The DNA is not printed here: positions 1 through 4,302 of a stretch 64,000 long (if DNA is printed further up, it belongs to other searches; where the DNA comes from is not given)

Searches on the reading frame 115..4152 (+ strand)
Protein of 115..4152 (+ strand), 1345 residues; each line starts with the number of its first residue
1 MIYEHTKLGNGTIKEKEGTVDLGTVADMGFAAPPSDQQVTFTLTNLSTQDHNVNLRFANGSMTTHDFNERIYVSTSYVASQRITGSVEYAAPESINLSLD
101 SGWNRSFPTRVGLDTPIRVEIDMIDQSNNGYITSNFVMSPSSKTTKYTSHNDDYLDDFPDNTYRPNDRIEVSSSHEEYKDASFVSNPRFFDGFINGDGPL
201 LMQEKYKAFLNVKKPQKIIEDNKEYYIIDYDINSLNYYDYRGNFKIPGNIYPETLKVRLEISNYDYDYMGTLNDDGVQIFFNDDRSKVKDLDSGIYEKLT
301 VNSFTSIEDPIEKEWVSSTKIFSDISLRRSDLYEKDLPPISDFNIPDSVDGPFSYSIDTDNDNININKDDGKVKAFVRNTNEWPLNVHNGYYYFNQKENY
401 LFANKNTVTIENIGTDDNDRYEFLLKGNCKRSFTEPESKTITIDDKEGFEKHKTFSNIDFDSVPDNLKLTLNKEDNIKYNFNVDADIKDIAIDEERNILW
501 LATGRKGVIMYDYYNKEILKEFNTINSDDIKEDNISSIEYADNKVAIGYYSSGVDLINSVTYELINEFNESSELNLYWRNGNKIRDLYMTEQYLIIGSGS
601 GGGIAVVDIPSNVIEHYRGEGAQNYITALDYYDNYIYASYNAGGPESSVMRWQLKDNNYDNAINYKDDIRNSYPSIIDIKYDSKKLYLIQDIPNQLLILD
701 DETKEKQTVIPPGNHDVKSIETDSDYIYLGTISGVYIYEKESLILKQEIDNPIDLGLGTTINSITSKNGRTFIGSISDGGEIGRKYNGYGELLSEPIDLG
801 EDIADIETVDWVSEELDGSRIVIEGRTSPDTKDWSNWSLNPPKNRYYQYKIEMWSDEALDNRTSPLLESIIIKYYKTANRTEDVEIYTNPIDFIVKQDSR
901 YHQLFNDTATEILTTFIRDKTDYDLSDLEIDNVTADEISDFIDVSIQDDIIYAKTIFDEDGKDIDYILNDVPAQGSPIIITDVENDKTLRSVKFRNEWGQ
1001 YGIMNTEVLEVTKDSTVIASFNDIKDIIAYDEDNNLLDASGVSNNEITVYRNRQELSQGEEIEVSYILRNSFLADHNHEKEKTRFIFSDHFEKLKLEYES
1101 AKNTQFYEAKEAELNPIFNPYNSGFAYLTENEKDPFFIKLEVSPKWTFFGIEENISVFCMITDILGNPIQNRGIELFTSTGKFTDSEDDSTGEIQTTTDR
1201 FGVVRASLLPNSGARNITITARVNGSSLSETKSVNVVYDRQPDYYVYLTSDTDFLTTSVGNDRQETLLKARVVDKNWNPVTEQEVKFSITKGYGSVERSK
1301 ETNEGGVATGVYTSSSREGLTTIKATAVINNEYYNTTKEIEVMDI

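Call 10: search_protein_families(library=phrogs, proteins=[window:115-4152:+], max_evalue=0.001)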
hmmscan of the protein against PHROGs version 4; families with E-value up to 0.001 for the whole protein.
window:115-4152:+ (1345 aa): 1 family
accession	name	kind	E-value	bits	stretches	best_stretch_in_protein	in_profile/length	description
phrog_21285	-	head and packaging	2.7e-14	52.1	1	954-1174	1749-1978/2143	virion structural protein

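Call 31: search_protein_families(library=pfam, proteins=[window:115-4152:+], max_evalue=0.01)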
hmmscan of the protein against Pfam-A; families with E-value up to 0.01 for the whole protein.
window:115-4152:+ (1345 aa): 2 families
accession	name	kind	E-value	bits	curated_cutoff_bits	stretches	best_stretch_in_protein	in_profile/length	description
PF02369.22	Big_1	-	4.6e-11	43.1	34.9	1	1257-1327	10-80/93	Bacterial Ig-like domain (group 1)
PF09134.16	Invasin_D3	-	1.4e-08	35.6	33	1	1255-1341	10-94/98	Invasin, domain 3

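Call 61: find_encoding_contigs(protein=window:115-4152:+, flank=10000, max_places=3)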
Protein window:115-4152:+ (1345 aa): no gene with exactly this product is on record in the collection.

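Call 62: find_related_loci(query=window:115-4152:+, collection=viral_contigs, flank=10000)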
Query window:115-4152:+ (1345 aa) in viral_contigs; peptide patterns used: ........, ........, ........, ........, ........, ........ (x = any residue, [..] = any of these).
6 stretches matched a pattern, but none encodes a relative of the query by tblastn (E <= 1e-3).
